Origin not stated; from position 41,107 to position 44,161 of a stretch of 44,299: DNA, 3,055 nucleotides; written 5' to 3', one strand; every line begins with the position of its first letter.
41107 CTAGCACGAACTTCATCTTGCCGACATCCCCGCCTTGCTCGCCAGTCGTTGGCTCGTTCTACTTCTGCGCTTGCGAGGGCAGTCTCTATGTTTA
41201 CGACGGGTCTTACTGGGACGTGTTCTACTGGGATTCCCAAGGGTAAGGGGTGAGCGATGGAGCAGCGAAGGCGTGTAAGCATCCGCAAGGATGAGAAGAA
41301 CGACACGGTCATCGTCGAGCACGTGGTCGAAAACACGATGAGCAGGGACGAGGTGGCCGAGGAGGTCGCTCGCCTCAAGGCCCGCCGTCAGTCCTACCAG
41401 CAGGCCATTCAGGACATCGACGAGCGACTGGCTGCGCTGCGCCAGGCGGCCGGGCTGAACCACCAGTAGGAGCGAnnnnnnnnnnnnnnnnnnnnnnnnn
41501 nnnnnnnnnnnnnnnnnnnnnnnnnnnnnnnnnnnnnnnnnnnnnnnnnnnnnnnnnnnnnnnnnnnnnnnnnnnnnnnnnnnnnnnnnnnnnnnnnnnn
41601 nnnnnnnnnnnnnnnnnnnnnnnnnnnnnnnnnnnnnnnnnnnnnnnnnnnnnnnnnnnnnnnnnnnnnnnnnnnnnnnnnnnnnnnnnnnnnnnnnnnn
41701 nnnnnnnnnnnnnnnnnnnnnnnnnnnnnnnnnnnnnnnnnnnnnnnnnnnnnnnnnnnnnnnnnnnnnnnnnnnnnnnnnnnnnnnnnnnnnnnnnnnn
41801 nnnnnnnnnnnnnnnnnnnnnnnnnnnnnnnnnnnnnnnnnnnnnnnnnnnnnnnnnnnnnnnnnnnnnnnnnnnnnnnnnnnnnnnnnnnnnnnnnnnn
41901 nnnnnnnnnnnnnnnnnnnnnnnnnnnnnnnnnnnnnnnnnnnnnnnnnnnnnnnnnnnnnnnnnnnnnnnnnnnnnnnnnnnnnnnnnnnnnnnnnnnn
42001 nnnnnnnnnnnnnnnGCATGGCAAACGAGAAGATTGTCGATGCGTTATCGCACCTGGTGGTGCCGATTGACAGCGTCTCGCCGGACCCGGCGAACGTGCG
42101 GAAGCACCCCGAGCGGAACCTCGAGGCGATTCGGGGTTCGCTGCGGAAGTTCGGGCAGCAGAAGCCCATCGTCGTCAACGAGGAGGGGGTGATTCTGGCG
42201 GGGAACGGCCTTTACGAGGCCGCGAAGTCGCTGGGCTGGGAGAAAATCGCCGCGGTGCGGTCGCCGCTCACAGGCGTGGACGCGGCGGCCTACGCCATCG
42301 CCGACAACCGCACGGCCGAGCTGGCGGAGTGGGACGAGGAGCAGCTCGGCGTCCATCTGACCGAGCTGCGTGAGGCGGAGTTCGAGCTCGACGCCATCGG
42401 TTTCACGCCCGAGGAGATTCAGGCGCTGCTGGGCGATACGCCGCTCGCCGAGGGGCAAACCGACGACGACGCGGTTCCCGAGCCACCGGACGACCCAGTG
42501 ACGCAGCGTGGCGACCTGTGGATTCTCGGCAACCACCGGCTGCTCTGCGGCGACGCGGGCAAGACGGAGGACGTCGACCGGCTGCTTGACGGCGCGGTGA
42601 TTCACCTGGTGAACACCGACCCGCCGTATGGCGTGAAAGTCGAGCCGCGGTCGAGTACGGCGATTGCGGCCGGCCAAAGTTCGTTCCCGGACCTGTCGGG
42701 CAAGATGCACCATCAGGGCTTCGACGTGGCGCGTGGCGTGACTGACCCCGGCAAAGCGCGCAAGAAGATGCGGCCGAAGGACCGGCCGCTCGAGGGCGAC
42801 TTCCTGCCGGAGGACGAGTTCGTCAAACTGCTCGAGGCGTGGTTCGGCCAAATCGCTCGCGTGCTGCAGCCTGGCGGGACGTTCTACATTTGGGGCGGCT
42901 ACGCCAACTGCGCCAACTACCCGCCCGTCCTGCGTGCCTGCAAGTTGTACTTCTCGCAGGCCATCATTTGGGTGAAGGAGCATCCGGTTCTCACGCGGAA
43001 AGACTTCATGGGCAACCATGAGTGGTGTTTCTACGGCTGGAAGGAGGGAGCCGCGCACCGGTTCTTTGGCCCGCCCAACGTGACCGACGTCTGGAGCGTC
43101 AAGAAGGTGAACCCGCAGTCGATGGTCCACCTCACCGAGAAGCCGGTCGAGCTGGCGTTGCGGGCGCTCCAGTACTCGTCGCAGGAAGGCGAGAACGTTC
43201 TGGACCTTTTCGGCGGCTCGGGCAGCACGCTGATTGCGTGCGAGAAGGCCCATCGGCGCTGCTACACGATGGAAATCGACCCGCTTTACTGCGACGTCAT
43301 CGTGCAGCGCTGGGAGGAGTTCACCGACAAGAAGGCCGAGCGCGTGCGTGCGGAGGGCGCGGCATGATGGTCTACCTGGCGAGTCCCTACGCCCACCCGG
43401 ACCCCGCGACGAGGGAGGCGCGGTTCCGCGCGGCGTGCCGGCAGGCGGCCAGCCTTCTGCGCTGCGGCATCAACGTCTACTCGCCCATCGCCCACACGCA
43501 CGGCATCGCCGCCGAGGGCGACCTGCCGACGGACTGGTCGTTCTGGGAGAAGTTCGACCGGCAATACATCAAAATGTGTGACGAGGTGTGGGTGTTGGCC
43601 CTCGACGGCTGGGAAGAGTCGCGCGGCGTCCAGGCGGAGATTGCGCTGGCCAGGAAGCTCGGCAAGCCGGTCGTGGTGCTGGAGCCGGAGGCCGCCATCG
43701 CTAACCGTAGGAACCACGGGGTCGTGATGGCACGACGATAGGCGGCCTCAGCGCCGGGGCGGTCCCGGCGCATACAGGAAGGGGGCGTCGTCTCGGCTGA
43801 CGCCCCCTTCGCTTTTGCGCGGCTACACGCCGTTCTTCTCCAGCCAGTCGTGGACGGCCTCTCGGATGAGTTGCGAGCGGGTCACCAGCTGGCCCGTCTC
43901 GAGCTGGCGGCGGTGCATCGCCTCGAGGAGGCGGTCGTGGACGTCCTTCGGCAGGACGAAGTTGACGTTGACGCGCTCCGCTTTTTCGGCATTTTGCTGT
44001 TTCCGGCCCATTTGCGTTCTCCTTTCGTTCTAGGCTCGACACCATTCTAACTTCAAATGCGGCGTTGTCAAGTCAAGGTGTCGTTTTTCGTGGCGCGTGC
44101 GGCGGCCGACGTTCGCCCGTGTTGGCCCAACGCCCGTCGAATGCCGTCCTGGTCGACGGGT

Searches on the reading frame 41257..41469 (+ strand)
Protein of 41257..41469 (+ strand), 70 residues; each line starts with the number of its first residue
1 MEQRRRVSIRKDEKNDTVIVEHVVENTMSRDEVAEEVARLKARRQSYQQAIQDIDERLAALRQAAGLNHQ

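Call 46: search_protein_families(library=pfam, proteins=[window:41257-41469:+], max_evalue=0.01)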
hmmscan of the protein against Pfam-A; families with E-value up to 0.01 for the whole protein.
window:41257-41469:+ (70 aa): 4 families
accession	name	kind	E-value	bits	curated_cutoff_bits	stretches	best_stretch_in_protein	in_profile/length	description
PF13600.11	DUF4140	-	0.0035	18.2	27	1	8-65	38-95/98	N-terminal domain of unknown function (DUF4140)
PF08946.15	Osmo_CC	-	0.0049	17.6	24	0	31-46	22-37/46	Osmosensory transporter coiled coil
PF02764.19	Diphtheria_T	-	0.0071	17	27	1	12-68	11-67/166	Diphtheria toxin, T domain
PF19416.4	Astro_VPg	-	0.0097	17.2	25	0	21-55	42-76/104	Astrovirus VPg protein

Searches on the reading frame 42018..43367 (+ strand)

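Call 46: search_protein_families(library=pfam, proteins=[window:42018-43367:+], max_evalue=0.01)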
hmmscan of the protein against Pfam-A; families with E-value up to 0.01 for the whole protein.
window:42018-43367:+ (449 aa): 2 families
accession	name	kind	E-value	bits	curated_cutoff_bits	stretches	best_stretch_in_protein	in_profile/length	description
PF01555.25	N6_N4_Mtase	-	1.7e-29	103.8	26.7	1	195-429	1-220/221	DNA methylase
PF02195.25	ParB_N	-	5e-05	23.7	26.3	1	15-97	6-93/95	ParB N-terminal domain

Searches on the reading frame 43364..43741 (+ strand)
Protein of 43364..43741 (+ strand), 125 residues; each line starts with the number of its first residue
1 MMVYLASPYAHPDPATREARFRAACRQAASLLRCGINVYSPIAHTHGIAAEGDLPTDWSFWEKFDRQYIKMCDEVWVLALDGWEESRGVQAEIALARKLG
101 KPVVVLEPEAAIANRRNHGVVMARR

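Call 46: search_protein_families(library=pfam, proteins=[window:43364-43741:+], max_evalue=0.01)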
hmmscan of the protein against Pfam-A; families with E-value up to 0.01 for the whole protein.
window:43364-43741:+ (125 aa): 4 families
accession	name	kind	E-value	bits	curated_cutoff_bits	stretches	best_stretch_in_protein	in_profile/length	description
PF09152.16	DUF1937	-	9.3e-22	78.3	23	1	2-107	2-115/116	Domain of unknown function (DUF1937)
PF14359.12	DUF4406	-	4.9e-09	36.9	22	1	3-104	3-90/91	Domain of unknown function (DUF4406)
PF05014.21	Nuc_deoxyrib_tr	-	1.7e-08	35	28.8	1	3-110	1-100/117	Nucleoside 2-deoxyribosyltransferase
PF24963.1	DUF7768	-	2.8e-07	31.2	26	1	2-104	2-96/98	Domain of unknown function (DUF7768)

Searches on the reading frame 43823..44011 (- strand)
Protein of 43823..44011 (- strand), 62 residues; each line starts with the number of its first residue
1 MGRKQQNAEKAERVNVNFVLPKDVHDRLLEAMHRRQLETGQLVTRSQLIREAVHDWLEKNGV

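Call 46: search_protein_families(library=pfam, proteins=[window:43823-44011:-], max_evalue=0.01)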
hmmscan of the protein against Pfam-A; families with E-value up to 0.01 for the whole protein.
window:43823-44011:- (62 aa): 1 family
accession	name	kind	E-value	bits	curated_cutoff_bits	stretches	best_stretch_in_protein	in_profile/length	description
PF01402.27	RHH_1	-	0.0021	18.4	20.5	1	43-59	23-39/39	Ribbon-helix-helix protein, copG family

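Call 52: find_homologous_proteins(query=window:43826-44011:-, max_evalue=0.001)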
Query seq(62 aa) (62 aa): 1 proteins with E <= 0.001 among 1 candidates.
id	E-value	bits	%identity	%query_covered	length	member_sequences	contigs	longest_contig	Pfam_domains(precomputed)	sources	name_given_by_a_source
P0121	4.3e-33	129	100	100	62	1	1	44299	-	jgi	-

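Call 53: search_solved_structures(query=window:43826-44011:-, max_evalue=10, show_alignments=3)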
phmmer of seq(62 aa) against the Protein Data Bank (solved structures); distinct sequences matched with E-value up to 10: 3.
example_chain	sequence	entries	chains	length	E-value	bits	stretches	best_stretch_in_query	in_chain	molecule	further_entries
6x0a_a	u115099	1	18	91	0.00086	22.9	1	31-60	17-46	Putative addiction module antidote protein, CopG/Arc/MetJ family chimera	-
5ceg_A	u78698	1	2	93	0.0011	22.5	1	31-60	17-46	Addiction module antidote protein, CopG/Arc/MetJ family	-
1xzp_A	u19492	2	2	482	0.54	14.1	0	41-61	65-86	Probable tRNA modification GTPase trmE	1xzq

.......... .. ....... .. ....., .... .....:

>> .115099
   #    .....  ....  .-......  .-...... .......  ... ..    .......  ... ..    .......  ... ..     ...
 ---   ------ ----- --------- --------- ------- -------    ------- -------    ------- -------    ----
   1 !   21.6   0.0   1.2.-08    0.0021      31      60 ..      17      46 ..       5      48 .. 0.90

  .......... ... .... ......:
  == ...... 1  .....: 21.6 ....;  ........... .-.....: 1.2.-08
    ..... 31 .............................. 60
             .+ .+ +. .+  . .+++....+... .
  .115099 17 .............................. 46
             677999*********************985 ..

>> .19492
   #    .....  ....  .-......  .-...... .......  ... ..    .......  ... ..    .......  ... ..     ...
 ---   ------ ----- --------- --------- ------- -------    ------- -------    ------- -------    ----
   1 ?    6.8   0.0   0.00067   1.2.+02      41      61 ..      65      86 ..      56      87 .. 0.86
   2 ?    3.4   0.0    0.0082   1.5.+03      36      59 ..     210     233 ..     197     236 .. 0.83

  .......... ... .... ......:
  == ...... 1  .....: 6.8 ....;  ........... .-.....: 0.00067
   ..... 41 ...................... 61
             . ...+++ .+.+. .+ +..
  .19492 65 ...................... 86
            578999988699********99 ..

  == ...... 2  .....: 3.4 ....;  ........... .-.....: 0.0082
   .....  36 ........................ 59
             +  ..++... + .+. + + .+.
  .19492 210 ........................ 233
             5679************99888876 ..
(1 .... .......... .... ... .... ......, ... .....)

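Call 54: search_protein_families(library=phrogs, proteins=[window:43823-44011:-], max_evalue=0.1)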
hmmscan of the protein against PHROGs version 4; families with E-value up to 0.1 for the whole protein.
window:43823-44011:- (62 aa): 3 families
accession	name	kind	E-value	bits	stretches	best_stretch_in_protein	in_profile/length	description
phrog_15913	-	unknown function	0.023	16.3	1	9-59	30-76/88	-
phrog_9615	-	unknown function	0.054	13.6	1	7-61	135-183/349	-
phrog_2328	-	transcription regulation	0.07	13.9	1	21-61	13-53/128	transcriptional repressor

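Call 109: search_protein_families(library=ncbifam, proteins=[window:43823-44011:-], max_evalue=0.01)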
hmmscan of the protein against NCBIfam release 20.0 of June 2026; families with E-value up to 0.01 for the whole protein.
window:43823-44011:- (62 aa): 0 families

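Call 114: find_related_loci(query=window:43826-44011:-, collection=viral_contigs, flank=5000)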
Query seq(62 aa) (62 aa) in viral_contigs; peptide patterns used: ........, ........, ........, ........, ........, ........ (x = any residue, [..] = any of these).
17 stretches matched a pattern; 1 encode a relative of the query (tblastn E <= 1e-3); 1 distinct loci.
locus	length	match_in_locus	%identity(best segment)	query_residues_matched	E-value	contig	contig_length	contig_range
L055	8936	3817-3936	40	16-61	5e-7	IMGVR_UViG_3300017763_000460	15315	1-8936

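Call 121: predict_structure(protein=window:43823-44011:-)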
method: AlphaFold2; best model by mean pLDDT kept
length: 62 residues; sequences in the alignment: 1
mean_pLDDT: 78.2   pTM: 0.47
mean pLDDT of the five models: 78.2, 73.4, 72.5, 71.1, 69.7
residues with pLDDT >= 90: 9; 70-90: 34; 50-70: 18; < 50: 1
segments of 3 or more residues with pLDDT < 50: none
pLDDT, mean of each block of 10 residues (from residue 1): 56 64 87 89 85 89 71
secondary structure, 60 per line:
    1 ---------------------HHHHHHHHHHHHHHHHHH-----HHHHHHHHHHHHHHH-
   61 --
elements in order: H22-39 H45-59

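Call 124: fold_search(model_id=the predicted structure, library=pdb)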
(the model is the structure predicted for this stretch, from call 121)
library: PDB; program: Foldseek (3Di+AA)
matches with E <= 10: 17; with E <= 0.001: 0
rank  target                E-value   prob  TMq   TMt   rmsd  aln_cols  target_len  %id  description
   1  1zx3                  3.3e+00  0.14  0.44  0.34   4.2        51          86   20  Structure of NE0241 Protein of Unknown Function from Nitrosomonas europaea (released 2005-07-19)
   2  4z8e_C                4.4e+00  0.23  0.43  0.48   3.4        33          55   24  TEAD DBD mutant -deltaL1 (released 2016-04-13)
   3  4z8e_B                4.4e+00  0.23  0.43  0.45   3.3        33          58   24  TEAD DBD mutant -deltaL1 (released 2016-04-13)
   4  4z8e_A                5.1e+00  0.20  0.42  0.44   3.3        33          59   24  TEAD DBD mutant -deltaL1 (released 2016-04-13)
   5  7b22_A                6.4e+00  0.16  0.51  0.62   3.5        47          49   17  Vibrio cholerae ParD2 Antitoxin (released 2021-10-06)
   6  8c24_E                6.4e+00  0.16  0.50  0.59   3.4        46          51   17  ParDE1 toxin-antitoxin complex from Mycobacterium tuberculosis (rv1960c-rv1959c) (released 2023-12-20)
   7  6gyg_B                7.4e+00  0.10  0.43  0.43   3.8        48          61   21  X-ray structure of the apo form of the establishement gene regulator Reg576 of the G+ plasmid p576 (released 2018-10-17)
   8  2owy_A                7.4e+00  0.10  0.41  0.11   4.1        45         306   29  The recombination-associated protein RdgC adopts a novel toroidal architecture for DNA binding (released 2007-11-20)
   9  5us5_MODEL_1_A        7.4e+00  0.04  0.32  0.23  15.4        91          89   14  Solution structure of the IreB homodimer (released 2017-06-14)
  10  9e8k_J                8.5e+00  0.08  0.43  0.14   9.4        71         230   14  Nub1/Fat10-processing human 26S proteasome with Rpt6 at top of spiral staircase (AAA+ motor locally refined) (released 2024-12-04)
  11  9f9p_B                8.5e+00  0.07  0.41  0.14   9.3        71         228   20  CryoEM structure of recombinant Trypanosoma cruzi apo proteasome 20S subunit (released 2024-12-25)
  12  9a50_A                9.2e+00  0.06  0.36  0.10   8.7        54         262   15  Integrative model of RPSB-RPOC by crosslinking MS and deep learning (released 2024-09-18)
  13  3a01_A                9.2e+00  0.04  0.32  0.27  13.7        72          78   17  Crystal structure of Aristaless and Clawless homeodomains bound to DNA (released 2010-03-09)
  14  7pxc_E                9.9e+00  0.11  0.40  0.07   3.5        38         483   32  Substrate-engaged mycobacterial Proteasome-associated ATPase in complex with open-gate 20S CP - composite map (state A (released 2022-01-19)
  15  8dy9_F                9.9e+00  0.10  0.41  0.10   4.8        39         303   18  Streptomyces venezuelae RNAP unconstrained open promoter complex with WhiA and WhiB transcription factors (released 2023-03-01)
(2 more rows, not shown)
